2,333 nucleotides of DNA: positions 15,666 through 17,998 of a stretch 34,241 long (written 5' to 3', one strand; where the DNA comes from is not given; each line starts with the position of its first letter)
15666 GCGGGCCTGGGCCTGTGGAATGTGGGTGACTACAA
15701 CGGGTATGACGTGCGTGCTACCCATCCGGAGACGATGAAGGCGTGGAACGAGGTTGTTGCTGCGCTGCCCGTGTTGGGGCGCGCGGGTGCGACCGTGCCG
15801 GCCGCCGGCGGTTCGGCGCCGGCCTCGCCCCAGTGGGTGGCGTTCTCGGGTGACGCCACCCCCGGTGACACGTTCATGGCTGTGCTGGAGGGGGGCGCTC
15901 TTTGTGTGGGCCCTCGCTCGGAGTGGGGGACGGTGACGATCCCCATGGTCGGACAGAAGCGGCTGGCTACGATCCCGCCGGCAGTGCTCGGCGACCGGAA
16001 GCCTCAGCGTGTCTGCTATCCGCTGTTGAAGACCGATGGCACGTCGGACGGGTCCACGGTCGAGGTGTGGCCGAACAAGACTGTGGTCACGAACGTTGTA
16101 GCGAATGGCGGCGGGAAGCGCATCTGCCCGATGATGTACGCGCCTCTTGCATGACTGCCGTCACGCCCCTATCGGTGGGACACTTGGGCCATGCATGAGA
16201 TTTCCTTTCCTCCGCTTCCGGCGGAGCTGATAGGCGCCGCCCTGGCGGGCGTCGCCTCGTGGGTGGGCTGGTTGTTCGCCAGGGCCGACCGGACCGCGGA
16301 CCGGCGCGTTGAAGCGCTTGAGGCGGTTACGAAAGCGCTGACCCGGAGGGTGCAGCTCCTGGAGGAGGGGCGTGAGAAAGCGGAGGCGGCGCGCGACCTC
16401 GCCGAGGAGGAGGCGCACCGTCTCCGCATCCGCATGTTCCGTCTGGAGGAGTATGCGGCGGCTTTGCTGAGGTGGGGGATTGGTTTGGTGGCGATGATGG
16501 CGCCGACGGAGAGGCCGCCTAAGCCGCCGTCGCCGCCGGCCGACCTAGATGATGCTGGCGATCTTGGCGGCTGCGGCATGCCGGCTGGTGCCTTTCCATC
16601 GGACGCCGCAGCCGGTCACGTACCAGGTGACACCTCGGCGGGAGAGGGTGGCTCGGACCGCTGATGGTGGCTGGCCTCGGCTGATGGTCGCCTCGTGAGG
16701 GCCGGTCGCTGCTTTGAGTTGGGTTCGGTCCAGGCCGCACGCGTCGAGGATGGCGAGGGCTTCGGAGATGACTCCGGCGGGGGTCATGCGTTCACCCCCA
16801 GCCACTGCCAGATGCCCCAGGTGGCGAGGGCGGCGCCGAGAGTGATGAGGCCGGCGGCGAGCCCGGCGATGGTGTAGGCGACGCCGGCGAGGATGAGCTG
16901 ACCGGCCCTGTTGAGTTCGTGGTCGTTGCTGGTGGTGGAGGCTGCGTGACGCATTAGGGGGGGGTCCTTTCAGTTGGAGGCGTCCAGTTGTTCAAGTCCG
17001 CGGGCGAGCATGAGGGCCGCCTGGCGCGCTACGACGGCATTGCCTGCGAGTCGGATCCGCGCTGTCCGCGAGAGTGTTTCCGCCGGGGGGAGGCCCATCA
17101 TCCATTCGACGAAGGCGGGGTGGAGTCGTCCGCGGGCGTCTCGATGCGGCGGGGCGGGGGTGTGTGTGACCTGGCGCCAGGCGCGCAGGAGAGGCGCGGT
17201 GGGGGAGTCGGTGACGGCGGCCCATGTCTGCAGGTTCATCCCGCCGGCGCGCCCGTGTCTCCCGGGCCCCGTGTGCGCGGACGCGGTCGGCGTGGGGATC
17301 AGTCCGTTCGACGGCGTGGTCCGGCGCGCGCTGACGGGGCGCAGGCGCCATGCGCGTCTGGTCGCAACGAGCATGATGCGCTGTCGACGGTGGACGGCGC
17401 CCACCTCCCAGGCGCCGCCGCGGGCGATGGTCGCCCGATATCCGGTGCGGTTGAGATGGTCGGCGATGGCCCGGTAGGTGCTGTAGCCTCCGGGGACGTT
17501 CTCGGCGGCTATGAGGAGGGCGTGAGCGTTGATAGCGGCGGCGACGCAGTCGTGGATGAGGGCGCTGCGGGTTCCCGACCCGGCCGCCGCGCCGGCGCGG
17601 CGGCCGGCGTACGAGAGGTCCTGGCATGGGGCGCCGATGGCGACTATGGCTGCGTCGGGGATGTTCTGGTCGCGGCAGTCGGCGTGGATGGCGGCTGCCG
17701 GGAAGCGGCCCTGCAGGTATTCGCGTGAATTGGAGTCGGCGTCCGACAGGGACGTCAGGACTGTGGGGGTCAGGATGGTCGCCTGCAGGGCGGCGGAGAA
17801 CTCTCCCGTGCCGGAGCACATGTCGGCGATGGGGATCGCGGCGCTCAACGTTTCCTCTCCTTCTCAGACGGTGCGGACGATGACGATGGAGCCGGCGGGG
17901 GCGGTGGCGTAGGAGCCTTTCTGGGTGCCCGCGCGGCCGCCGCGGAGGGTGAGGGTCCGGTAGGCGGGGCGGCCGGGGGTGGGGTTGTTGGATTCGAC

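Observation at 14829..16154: Tail-module GH5-like glycoside hydrolase distinct from the endolysin: candidate envelope-polysaccharide depolymerase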

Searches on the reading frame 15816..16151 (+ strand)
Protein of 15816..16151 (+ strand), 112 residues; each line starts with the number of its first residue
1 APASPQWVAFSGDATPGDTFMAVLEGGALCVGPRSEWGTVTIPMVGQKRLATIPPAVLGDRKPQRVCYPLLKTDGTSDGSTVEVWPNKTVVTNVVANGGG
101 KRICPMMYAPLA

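Call 68: predict_structure(alignment_id=A4)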
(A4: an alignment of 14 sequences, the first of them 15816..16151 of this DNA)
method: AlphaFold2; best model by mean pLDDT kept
length: 112 residues; sequences in the alignment: 14
mean_pLDDT: 92.0   pTM: 0.84
mean pLDDT of the five models: 92.0, 91.9, 91.5, 91.1, 90.8
residues with pLDDT >= 90: 89; 70-90: 19; 50-70: 4; < 50: 0
segments of 3 or more residues with pLDDT < 50: none
pLDDT, mean of each block of 10 residues (from residue 1): 78 91 93 89 91 94 97 95 98 92 96 90
secondary structure, 60 per line:
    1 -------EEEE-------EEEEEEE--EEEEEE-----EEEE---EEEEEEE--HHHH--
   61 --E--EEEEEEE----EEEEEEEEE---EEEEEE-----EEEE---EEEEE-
elements in order: E8-11 E19-25 E28-33 E39-42 E46-52 H55-58 E66-72 E77-85 E89-94 E100-103 E107-111

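Call 75: fold_search(model_id=the predicted structure, library=viral)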
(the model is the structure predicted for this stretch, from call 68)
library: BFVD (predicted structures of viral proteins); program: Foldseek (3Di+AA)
matches with E <= 10: 590; with E <= 0.001: 4
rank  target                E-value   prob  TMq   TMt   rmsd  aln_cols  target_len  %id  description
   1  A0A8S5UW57            2.2e-17  1.00  0.97  0.26   1.0       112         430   70  Endoglucanase, glycoside hydrolase family 5, TIM barrel, HYDROLASE.1A [Siphoviridae sp. ctgaU3]
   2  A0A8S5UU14            7.3e-08  1.00  0.76  0.24   3.8       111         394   27  Uncharacterized protein [Siphoviridae sp. ctpyK9]
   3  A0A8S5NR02            1.3e-06  1.00  0.81  0.57   1.9       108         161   17  Uncharacterized protein [Podoviridae sp. ctdDI2]
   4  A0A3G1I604            6.7e-04  1.00  0.57  0.17   6.6       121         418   14  (no name in the UniProt tables at hand)
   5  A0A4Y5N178            1.0e-03  1.00  0.62  0.17   4.3       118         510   12  Capsid and scaffold protein [Lactococcus phage CHPC971]
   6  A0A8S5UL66            1.1e-03  1.00  0.66  0.72   3.4       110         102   11  Uncharacterized protein [Siphoviridae sp. ctICF6]
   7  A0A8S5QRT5            2.2e-03  1.00  0.61  0.34   3.6       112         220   14  Uncharacterized protein [Siphoviridae sp. ct2773]
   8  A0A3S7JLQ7            2.8e-03  1.00  0.51  0.25   5.6       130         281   12  Tail fiber [Staphylococcus phage CSA13]
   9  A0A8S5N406            3.2e-03  1.00  0.65  0.11   3.3       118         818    8  Tail protein [Siphoviridae sp. ct5Px37]
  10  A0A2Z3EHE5            3.2e-03  1.00  0.52  0.16   6.1       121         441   15  (no name in the UniProt tables at hand)
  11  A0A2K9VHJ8            3.6e-03  1.00  0.66  0.34   9.0       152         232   13  Tail fiber protein [Pseudomonas phage Bjorn]
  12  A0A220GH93            4.2e-03  1.00  0.55  0.16   4.2       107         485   14  Putative minor structural protein [Streptococcus phage D4276]
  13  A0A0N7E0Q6            4.4e-03  1.00  0.65  0.32   4.5       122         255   17  Uncharacterized protein [Lactococcus phage GE1]
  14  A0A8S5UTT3            4.4e-03  1.00  0.63  0.28   5.9       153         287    8  Collagen alpha 1(VIII) chain protein [Myoviridae sp. ctYA416]
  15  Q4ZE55                4.4e-03  1.00  0.57  0.45   5.0       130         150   13  ORF012 [Staphylococcus phage 66]
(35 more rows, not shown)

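Call 86: search_solved_structures(query=A4, max_evalue=5, show_alignments=1)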
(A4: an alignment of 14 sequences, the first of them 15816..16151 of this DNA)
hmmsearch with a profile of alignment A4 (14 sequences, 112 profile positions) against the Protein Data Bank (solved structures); distinct sequences matched with E-value up to 5: 0.

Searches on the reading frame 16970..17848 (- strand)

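Call 27: search_protein_families(library=pfam, proteins=[window:16970-17848:-], max_evalue=0.01)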
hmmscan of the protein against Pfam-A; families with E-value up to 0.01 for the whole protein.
window:16970-17848:- (292 aa): 1 family
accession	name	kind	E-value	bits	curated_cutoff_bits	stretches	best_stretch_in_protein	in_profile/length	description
PF00145.23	DNA_methylase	-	3.9e-17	63.1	22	1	7-175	3-175/324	C-5 cytosine-specific DNA methylase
